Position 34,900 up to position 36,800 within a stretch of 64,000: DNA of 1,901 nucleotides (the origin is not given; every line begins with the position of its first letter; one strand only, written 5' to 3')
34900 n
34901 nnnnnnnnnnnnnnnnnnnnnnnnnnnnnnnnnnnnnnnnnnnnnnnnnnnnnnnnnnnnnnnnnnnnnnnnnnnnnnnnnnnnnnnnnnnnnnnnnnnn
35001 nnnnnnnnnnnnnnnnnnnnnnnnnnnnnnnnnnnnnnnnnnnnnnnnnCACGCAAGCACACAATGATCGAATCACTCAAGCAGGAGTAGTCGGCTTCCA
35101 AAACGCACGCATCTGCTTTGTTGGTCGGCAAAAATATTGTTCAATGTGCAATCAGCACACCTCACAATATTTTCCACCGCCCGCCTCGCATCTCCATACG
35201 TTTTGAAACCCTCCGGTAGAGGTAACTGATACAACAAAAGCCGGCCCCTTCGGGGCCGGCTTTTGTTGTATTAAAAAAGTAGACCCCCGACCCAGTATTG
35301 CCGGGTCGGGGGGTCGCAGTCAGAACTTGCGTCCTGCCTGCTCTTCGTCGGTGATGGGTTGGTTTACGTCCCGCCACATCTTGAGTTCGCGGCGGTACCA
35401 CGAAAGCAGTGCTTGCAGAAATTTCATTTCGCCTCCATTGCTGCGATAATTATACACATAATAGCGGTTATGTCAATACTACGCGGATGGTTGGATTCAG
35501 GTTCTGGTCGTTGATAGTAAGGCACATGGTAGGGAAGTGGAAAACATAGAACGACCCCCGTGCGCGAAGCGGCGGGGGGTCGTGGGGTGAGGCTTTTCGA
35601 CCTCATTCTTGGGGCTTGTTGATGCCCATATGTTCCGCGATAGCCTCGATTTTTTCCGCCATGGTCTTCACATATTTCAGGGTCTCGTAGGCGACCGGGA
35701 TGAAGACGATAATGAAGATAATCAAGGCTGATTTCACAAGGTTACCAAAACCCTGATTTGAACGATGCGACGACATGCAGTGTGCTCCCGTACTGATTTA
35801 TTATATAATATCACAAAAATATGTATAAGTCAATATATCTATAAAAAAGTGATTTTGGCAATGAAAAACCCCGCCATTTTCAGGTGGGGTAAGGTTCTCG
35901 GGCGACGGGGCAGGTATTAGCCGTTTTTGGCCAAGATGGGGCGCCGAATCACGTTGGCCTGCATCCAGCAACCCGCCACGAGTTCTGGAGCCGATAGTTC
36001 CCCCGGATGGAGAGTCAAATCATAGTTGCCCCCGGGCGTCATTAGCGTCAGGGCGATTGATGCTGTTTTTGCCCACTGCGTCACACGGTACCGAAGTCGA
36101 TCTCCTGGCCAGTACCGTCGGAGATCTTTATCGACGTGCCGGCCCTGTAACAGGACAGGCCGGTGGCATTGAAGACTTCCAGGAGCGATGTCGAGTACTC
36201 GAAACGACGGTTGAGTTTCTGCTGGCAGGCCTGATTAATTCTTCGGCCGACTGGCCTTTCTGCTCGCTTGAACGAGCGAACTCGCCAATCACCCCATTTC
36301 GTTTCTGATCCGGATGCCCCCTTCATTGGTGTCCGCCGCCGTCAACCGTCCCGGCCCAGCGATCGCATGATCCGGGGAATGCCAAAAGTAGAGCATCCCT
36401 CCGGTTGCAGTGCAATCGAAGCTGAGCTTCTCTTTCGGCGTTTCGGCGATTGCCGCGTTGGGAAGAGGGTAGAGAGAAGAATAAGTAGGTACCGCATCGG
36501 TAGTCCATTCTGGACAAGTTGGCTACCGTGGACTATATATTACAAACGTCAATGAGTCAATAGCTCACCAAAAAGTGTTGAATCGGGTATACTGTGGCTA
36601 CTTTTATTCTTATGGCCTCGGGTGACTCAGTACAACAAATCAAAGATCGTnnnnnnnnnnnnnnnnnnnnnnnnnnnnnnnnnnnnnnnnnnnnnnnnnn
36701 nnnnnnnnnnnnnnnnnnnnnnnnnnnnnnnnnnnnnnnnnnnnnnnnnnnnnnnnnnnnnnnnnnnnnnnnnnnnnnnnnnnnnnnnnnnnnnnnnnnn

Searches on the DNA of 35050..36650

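Call 56: search_rna_families(source=window, start=35050, end=36650, threshold=evalue, max_evalue=1)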
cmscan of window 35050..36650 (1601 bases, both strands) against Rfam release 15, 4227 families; matches with E-value up to 1: 10.
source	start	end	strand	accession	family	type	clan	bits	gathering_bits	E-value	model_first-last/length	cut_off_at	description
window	35230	35320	-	RF00506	Thr_leader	Cis-reg; leader;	-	35.6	55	0.00016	1-118/118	no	Threonine operon leader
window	35205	35269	+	RF00506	Thr_leader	Cis-reg; leader;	-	29.2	55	0.0051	1-118/118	no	Threonine operon leader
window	35232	35282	+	RF02433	SpF36_sRNA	Gene; sRNA;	-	28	48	0.18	1-51/51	no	Streptococcus sRNA SpF36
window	35175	35272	+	RF01772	rnk_pseudo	Cis-reg; leader;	-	27.7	55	0.037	1-108/108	no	Pseudomonas rnk leader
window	35220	35276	-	RF04033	mir-8512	Gene; miRNA;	-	25.2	90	0.0085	1-61/61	no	mir-8512 microRNA precursor family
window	35226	35329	-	RF02484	GlsR21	Gene; snRNA; snoRNA; HACA-box;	-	21.7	100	0.24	1-112/112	no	Small nucleolar RNA GlsR21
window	35232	35268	+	RF00366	mir-BHRF1-2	Gene; miRNA;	-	21.6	87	0.66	1-65/65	no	mir-BHRF1-2 microRNA precursor family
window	35230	35275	-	RF02858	Arrc08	Gene; sRNA;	-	20.3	219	0.0064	174-222/270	no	Actinobacillus sRNA 08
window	35227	35273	+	RF00639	mir-515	Gene; miRNA;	CL00096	20.2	68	0.77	11-77/87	no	mir-515 microRNA precursor family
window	35226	35271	+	RF02051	STnc450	Gene; sRNA;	-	18.8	37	0.52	1-57/57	no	Enterobacterial sRNA STnc450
